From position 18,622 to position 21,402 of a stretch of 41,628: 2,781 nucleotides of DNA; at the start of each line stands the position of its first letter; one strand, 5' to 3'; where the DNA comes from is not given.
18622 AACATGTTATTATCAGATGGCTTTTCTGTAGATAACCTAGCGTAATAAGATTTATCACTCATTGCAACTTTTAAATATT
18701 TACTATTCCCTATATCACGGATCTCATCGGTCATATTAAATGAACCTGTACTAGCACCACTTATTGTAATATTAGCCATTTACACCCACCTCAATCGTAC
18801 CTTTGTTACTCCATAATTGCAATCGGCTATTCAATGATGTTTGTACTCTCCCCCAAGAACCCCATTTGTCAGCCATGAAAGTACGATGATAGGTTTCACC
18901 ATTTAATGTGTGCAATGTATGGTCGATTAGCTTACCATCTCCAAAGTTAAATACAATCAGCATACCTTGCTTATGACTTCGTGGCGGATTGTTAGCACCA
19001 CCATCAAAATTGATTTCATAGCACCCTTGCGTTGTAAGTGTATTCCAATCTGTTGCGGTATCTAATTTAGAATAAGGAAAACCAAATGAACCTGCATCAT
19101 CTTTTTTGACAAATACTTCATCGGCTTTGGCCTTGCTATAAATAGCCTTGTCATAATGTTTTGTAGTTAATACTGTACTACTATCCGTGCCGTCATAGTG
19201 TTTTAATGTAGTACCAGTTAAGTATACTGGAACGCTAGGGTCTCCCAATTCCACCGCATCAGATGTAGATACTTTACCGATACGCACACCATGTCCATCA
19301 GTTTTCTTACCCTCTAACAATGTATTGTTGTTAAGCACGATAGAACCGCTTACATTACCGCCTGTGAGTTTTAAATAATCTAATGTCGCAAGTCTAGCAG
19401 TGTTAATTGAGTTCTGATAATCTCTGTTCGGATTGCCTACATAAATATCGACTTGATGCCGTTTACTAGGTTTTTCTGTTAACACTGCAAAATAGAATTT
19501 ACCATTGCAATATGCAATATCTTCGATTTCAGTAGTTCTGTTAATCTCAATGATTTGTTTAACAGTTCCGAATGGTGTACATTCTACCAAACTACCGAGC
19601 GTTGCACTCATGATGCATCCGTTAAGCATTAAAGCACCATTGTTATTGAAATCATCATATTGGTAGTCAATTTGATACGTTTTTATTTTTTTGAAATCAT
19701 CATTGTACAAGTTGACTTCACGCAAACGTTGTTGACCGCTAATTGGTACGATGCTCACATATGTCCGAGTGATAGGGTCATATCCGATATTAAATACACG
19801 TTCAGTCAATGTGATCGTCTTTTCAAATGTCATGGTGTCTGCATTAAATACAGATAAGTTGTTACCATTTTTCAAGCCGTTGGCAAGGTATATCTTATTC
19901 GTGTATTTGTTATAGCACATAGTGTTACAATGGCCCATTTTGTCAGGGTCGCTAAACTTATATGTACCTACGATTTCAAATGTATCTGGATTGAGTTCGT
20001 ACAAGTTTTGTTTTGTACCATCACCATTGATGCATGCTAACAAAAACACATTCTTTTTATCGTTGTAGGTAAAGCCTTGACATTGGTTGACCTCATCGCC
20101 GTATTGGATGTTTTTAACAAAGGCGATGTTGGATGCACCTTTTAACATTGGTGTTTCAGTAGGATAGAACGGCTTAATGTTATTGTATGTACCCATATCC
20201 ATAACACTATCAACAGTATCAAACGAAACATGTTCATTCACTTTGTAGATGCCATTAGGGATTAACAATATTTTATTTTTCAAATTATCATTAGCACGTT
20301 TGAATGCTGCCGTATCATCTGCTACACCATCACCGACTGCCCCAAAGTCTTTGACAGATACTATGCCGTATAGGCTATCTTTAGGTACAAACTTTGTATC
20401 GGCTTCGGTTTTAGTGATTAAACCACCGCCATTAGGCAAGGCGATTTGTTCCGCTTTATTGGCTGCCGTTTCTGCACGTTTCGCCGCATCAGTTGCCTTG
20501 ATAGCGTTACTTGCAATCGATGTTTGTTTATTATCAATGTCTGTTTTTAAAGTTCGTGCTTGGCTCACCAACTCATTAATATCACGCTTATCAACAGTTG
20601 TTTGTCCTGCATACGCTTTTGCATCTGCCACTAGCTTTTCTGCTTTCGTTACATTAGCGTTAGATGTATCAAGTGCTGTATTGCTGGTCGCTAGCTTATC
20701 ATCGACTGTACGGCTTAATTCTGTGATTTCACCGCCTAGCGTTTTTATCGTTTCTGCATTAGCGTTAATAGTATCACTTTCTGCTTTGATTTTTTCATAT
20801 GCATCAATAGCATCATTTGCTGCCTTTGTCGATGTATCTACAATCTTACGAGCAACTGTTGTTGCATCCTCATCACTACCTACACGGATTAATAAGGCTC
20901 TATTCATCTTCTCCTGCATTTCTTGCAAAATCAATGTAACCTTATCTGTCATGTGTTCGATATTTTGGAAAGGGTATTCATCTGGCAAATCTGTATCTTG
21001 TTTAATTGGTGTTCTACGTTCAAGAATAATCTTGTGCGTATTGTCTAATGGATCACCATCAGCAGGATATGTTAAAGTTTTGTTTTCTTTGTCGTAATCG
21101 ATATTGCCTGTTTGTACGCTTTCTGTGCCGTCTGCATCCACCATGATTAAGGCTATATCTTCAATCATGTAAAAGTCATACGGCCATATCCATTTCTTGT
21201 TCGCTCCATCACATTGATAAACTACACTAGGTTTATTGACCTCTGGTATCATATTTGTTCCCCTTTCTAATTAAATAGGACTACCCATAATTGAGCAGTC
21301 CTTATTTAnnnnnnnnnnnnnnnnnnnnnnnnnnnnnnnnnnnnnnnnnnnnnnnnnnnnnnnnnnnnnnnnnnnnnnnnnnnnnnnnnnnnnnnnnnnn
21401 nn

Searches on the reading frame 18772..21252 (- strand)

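Call 7: search_protein_families(library=phrogs, proteins=[window:18772-21252:-], max_evalue=0.001)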
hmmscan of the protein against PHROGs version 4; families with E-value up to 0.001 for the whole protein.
window:18772-21252:- (826 aa): 5 families
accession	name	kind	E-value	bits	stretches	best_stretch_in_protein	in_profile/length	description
phrog_7458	-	tail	1.3e-09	37.9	1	140-343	12-171/732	tail spike protein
phrog_17959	-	unknown function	6.2e-08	33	1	297-448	32-166/503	-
phrog_18522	-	tail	1.8e-07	30.9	1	290-346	166-223/612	tail protein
phrog_3971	-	unknown function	7e-06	26.3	1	705-806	70-180/331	-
phrog_20911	-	tail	9.6e-05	22.2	1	186-346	92-215/654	tail spike protein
